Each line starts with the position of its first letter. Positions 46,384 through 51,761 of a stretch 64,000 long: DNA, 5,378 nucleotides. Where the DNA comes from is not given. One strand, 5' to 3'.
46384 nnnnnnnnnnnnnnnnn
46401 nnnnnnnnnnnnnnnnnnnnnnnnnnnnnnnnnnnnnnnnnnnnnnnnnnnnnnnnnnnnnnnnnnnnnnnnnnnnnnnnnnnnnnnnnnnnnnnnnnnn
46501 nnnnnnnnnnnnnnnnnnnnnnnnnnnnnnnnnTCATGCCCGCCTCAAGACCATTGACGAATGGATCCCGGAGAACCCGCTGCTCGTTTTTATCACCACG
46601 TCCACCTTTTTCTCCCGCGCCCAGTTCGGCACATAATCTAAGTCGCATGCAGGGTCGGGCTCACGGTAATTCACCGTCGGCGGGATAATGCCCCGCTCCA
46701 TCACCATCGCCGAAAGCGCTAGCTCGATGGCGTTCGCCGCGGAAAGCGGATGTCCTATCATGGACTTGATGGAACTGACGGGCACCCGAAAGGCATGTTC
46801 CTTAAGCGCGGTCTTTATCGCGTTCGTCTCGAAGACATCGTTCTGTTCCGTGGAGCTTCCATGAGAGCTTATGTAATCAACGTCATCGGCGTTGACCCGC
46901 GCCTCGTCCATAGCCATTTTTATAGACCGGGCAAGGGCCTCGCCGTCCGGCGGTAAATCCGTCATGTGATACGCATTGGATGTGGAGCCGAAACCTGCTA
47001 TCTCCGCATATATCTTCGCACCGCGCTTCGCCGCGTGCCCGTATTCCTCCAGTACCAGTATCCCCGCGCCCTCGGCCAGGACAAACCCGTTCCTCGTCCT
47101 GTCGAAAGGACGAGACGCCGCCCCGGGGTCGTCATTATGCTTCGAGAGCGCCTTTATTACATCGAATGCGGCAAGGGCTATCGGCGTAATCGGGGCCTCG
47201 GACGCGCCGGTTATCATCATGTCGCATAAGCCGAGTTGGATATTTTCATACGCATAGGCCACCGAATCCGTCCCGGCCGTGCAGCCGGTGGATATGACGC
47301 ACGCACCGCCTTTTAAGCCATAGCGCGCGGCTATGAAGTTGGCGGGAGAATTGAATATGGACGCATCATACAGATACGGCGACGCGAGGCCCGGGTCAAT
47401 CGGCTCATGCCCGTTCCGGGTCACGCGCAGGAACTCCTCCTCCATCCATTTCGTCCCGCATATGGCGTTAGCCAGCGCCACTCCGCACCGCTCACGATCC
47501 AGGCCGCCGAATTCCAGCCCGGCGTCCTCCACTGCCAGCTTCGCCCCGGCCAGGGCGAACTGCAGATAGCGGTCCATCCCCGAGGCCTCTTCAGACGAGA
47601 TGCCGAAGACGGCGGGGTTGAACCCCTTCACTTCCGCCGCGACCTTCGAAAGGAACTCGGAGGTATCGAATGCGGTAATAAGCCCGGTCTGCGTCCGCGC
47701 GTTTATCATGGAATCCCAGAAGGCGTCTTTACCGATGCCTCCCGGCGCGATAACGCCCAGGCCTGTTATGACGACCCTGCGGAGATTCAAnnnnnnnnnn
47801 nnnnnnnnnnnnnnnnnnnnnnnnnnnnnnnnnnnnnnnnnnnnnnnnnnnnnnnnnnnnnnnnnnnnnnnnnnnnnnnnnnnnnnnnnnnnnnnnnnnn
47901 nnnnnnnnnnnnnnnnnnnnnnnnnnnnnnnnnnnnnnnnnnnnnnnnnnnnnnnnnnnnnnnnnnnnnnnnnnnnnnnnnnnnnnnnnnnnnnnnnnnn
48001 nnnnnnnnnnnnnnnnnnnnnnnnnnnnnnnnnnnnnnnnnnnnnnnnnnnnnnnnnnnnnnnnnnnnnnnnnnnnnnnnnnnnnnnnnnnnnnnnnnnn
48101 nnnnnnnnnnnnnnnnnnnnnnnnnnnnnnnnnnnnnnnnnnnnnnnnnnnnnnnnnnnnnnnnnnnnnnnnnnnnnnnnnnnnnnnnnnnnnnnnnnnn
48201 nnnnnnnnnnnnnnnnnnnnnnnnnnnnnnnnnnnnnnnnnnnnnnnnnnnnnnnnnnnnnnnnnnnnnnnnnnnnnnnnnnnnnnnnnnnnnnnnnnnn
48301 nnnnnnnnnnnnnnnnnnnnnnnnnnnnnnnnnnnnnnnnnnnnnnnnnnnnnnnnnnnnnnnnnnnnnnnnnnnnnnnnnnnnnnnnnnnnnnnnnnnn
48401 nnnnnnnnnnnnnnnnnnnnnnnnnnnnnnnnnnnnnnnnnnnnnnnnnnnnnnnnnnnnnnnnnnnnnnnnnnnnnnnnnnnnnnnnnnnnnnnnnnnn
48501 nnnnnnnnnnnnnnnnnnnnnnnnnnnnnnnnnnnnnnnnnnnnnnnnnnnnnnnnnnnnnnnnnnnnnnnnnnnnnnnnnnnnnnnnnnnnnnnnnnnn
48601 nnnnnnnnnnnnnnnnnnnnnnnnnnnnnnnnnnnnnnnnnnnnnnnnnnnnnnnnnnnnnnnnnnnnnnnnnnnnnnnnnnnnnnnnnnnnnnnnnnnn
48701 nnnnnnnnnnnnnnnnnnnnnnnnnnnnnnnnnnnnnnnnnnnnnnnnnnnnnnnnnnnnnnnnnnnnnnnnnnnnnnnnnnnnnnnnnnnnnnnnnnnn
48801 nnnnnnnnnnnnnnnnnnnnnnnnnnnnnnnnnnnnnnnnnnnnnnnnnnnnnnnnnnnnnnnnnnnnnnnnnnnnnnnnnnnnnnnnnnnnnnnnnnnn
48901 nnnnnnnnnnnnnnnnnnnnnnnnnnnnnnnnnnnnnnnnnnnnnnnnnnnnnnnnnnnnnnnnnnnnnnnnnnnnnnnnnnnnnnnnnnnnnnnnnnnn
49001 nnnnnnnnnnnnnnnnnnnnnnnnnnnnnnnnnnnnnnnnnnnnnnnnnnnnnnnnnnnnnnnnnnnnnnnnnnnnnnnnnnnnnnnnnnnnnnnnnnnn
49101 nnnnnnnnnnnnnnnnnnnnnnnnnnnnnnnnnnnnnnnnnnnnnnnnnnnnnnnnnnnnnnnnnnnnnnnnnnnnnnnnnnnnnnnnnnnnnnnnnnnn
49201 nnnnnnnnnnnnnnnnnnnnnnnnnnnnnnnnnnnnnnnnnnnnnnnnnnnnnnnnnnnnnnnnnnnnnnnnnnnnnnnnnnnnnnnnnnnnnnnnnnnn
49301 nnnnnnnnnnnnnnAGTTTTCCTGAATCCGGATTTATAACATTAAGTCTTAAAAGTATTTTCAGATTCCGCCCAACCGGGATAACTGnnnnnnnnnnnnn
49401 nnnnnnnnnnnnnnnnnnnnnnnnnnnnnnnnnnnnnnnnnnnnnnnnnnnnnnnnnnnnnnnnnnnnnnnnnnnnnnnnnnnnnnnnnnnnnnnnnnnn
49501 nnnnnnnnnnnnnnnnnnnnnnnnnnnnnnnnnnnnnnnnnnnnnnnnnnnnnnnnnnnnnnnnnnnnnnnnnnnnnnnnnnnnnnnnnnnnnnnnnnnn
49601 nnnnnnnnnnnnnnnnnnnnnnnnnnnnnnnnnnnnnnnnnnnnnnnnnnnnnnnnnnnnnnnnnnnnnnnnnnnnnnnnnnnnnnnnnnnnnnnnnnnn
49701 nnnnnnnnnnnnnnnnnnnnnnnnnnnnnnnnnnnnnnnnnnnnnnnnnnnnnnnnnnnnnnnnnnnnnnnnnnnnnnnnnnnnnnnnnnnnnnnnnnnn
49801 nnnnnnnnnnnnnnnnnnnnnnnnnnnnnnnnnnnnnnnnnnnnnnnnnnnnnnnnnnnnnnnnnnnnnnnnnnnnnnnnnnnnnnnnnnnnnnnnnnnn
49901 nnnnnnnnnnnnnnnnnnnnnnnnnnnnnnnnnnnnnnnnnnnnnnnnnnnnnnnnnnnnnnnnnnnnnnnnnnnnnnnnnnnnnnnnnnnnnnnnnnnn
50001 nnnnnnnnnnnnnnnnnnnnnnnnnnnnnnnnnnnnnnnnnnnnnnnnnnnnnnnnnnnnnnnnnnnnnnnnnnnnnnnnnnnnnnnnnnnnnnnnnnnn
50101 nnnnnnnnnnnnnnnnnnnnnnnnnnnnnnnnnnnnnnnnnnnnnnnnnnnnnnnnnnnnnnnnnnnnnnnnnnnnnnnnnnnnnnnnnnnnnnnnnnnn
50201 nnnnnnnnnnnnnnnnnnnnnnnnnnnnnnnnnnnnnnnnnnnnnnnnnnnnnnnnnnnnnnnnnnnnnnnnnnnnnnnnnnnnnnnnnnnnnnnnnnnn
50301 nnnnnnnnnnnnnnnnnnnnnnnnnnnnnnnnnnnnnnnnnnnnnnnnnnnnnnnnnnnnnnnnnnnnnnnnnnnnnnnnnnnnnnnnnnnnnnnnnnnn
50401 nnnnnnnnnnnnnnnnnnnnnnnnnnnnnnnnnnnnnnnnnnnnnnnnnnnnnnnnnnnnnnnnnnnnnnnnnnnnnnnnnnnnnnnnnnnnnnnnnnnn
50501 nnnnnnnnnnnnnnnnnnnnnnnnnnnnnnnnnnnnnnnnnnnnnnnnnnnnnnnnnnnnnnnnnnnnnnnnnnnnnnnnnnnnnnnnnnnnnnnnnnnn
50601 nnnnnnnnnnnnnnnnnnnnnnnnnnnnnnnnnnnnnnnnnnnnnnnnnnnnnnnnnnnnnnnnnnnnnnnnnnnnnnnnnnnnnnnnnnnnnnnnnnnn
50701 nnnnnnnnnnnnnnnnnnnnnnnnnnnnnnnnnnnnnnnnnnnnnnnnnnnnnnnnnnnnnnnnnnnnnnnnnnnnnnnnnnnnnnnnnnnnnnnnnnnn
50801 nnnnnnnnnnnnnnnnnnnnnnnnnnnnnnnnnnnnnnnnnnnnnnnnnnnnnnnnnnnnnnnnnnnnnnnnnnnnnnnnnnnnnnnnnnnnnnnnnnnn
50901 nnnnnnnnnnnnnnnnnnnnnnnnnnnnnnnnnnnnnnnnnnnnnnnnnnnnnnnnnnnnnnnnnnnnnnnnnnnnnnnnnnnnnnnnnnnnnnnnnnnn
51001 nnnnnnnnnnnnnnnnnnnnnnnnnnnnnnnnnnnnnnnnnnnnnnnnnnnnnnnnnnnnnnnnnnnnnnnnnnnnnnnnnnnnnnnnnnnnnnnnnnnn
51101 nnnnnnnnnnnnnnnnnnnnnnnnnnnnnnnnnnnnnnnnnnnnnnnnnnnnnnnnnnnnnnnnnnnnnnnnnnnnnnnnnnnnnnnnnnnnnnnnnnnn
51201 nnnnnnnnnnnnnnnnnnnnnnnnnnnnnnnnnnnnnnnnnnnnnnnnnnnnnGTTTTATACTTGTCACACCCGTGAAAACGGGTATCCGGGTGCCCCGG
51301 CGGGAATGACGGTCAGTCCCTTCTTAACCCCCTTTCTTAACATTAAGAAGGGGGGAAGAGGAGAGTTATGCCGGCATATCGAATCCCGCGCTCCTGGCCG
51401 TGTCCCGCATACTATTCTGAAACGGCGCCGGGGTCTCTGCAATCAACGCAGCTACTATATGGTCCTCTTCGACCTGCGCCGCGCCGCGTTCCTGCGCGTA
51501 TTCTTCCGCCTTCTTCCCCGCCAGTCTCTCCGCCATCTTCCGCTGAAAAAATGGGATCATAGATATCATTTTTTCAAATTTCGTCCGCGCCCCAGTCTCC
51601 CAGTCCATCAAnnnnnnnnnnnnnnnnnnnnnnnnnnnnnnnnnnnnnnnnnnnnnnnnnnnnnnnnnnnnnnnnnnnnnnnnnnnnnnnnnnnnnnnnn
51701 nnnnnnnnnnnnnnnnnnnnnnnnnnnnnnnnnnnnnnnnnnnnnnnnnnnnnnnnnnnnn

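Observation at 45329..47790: KS-alpha / KS-beta pair in which the beta subunit has Ile/Asp, not Gln, at the catalytic-Cys position and has lost the second catalytic His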

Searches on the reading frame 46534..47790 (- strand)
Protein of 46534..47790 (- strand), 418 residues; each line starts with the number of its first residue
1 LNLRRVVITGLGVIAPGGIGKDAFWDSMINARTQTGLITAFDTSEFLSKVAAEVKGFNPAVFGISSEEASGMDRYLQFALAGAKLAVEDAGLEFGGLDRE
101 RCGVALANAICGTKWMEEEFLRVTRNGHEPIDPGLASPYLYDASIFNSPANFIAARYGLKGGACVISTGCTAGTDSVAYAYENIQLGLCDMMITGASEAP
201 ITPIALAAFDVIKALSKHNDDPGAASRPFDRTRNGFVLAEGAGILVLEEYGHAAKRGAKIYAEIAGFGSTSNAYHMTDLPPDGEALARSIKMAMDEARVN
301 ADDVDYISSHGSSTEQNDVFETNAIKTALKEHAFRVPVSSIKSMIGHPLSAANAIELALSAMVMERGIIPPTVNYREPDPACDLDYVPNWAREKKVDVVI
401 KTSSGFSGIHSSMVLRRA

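Call 4: search_protein_families(library=pfam, proteins=[window:46534-47790:-], max_evalue=0.01)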
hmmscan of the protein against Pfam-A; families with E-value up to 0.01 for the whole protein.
window:46534-47790:- (418 aa): 2 families
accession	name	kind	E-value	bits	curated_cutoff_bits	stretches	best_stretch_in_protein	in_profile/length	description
PF00109.32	ketoacyl-synt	-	9.5e-47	160.2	20.8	1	4-250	2-249/252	Beta-ketoacyl synthase, N-terminal domain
PF02801.28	Ketoacyl-synt_C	-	1.6e-33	115.7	20.8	1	261-375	1-118/119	Beta-ketoacyl synthase, C-terminal domain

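Call 7: search_solved_structures(query=window:46534-47790:-, max_evalue=1e-30, show_alignments=1)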
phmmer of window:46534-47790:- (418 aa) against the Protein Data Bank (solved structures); distinct sequences matched with E-value up to 1e-30: 72 (the best 60 are shown).
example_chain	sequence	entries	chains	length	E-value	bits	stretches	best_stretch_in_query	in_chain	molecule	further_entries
1tqy_A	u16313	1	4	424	4.8e-119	401.3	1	4-417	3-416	Actinorhodin polyketide putative beta-ketoacyl synthase 1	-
6smo_B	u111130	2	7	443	1.8e-115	389.5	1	4-416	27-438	PKS_KS domain-containing protein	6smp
4ls5_A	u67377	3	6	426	2.7e-103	349.4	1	2-416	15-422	3-oxoacyl-[acyl-carrier-protein] synthase 2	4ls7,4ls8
4ls6_A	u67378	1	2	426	9.2e-103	347.7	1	2-416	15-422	3-oxoacyl-[acyl-carrier-protein] synthase 2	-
3o04_A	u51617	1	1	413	7.2e-102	344.7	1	1-417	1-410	beta-keto-acyl carrier protein synthase II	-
5sxo_A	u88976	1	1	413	1.9e-101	343.3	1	1-417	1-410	3-oxoacyl-[acyl-carrier-protein] synthase 2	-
1j3n_A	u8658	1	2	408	1.3e-97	330.7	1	3-417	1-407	3-oxoacyl-(acyl-carrier protein) synthase II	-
8qm1_A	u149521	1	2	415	5.2e-96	325.5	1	1-417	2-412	3-oxoacyl-[acyl-carrier-protein] synthase 2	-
4b7v_A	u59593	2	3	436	6.2e-96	325.2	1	1-417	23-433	3-OXOACYL-[ACYL-CARRIER-PROTEIN] SYNTHASE 2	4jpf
4r8e_A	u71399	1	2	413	2.3e-95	323.3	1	1-417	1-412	3-oxoacyl-[acyl-carrier-protein] synthase 2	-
8cn8_A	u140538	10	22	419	1.2e-94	320.9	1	1-417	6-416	3-oxoacyl-[acyl-carrier-protein] synthase 2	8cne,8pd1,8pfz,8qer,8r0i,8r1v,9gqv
4qav_A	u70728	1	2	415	2.2e-94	320.1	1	1-417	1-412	3-oxoacyl-[acyl-carrier-protein] synthase 2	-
8cou_A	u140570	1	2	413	2.3e-94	320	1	1-417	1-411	3-oxoacyl-[acyl-carrier-protein] synthase 2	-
4jb6_A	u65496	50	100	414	2.3e-94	320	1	1-417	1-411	3-oxoacyl-[acyl-carrier-protein] synthase 2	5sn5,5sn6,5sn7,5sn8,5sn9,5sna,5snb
8pj0_A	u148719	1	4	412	2.9e-94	319.7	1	4-417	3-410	3-oxoacyl-[acyl-carrier-protein] synthase 2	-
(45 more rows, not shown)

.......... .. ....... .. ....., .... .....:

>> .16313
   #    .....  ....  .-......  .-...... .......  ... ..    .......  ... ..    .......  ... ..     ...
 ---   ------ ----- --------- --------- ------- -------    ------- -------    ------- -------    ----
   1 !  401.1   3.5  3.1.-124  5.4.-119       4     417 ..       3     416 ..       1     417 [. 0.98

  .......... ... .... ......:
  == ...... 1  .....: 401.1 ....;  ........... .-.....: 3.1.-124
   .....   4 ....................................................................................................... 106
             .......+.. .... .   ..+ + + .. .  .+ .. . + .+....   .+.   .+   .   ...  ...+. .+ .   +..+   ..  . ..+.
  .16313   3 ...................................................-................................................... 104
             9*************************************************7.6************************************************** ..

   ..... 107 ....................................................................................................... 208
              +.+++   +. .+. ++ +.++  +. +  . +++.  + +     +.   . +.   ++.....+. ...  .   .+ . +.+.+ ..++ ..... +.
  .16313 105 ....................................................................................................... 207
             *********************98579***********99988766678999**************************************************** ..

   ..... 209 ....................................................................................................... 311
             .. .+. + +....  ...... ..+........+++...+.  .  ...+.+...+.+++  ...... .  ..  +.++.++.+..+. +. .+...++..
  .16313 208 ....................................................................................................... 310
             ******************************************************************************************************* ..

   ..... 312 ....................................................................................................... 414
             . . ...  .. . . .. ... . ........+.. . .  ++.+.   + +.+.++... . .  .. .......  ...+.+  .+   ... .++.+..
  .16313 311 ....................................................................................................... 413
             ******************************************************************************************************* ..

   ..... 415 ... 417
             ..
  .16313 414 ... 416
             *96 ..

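Call 33: search_protein_families(library=ncbifam, proteins=[window:46534-47790:-], max_evalue=0.01)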
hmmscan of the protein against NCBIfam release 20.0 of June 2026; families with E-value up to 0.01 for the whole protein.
window:46534-47790:- (418 aa): 24 families
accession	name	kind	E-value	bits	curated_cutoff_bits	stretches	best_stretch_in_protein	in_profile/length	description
TIGR03150.1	fabF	equivalog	1.6e-137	458.6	493.75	1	4-416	1-407/407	beta-ketoacyl-ACP synthase II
NF005589.0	PRK07314.1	subfamily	2.3e-131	438.3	387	1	2-417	2-411/413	beta-ketoacyl-ACP synthase II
NF006274.0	PRK08439.1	equivalog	1.4e-109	366.6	621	1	3-417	1-405/406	beta-ketoacyl-ACP synthase II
NF004970.0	PRK06333.1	subfamily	3.8e-101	339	525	1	1-417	1-421/424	beta-ketoacyl-ACP synthase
NF006434.0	PRK08722.1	equivalog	3.2e-95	319.4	759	1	1-417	1-413/414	beta-ketoacyl-ACP synthase II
NF005076.0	PRK06501.1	equivalog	3.4e-88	296.3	629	1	6-416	13-421/425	beta-ketoacyl-ACP synthase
NF006587.0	PRK09116.1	equivalog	6.7e-81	272.1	470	1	4-417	2-406/408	beta-ketoacyl-ACP synthase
NF005935.0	PRK07967.1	equivalog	3.8e-65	220.3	630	1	3-417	1-403/406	beta-ketoacyl-ACP synthase I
NF005916.1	PRK07910.1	equivalog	2.2e-63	214.6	560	1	6-415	14-415/418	KasA/KasB family beta-ketoacyl-ACP synthase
NF004618.0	PRK05952.1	equivalog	7.3e-61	206.2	455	1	5-417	3-382/384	beta-ketoacyl-ACP synthase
NF005490.0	PRK07103.1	equivalog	3.7e-57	194.2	445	1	3-417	3-412/414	polyketide beta-ketoacyl:acyl carrier protein synthase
NF006618.0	PRK09185.1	subfamily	4.7e-56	190.5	407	1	5-417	4-392/394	beta-ketoacyl-ACP synthase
NF058662.1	cispenta_AmcF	equivalog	1.1e-45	156.2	325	1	150-416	109-368/369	cispentacin biosynthesis acyltransferase subunit AmcF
NF045894.1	PKS_plus_SDR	equivalog_domain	1.6e-35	122.1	1740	1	52-385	67-386/1515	type I polyketide synthase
NF040607.1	mycolic_Pks13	equivalog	3e-31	107.8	2100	1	52-386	165-486/1680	polyketide synthase Pks13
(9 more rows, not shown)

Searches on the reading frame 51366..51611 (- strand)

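Call 12: search_protein_families(library=pfam, proteins=[window:51366-51611:-], max_evalue=0.001)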
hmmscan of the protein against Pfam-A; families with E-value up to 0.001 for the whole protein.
window:51366-51611:- (81 aa): 3 families
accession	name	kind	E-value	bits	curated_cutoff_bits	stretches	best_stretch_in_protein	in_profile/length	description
PF08369.16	PCP_red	-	7.5e-06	26.3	32.5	1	4-54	1-43/45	Proto-chlorophyllide reductase 57 kD subunit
PF11084.13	DUF2621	-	0.00055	20.4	27.7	1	4-73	57-126/139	Protein of unknown function (DUF2621)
PF02861.25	Clp_N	-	0.00061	20.3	20.7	1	35-60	1-26/53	Clp amino terminal domain, pathogenicity island component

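Call 33: search_protein_families(library=ncbifam, proteins=[window:51366-51611:-], max_evalue=0.01)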
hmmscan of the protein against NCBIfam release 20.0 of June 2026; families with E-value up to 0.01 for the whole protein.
window:51366-51611:- (81 aa): 2 families
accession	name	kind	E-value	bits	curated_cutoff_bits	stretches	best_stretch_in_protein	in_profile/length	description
NF002789.0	PRK02910.1-3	equivalog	0.00099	18.1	509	1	12-55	490-529/535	ferredoxin:protochlorophyllide reductase (ATP-dependent) subunit B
TIGR01278.1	DPOR_BchB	equivalog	0.0015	17.5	490.35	1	9-55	465-507/512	ferredoxin:protochlorophyllide reductase (ATP-dependent) subunit B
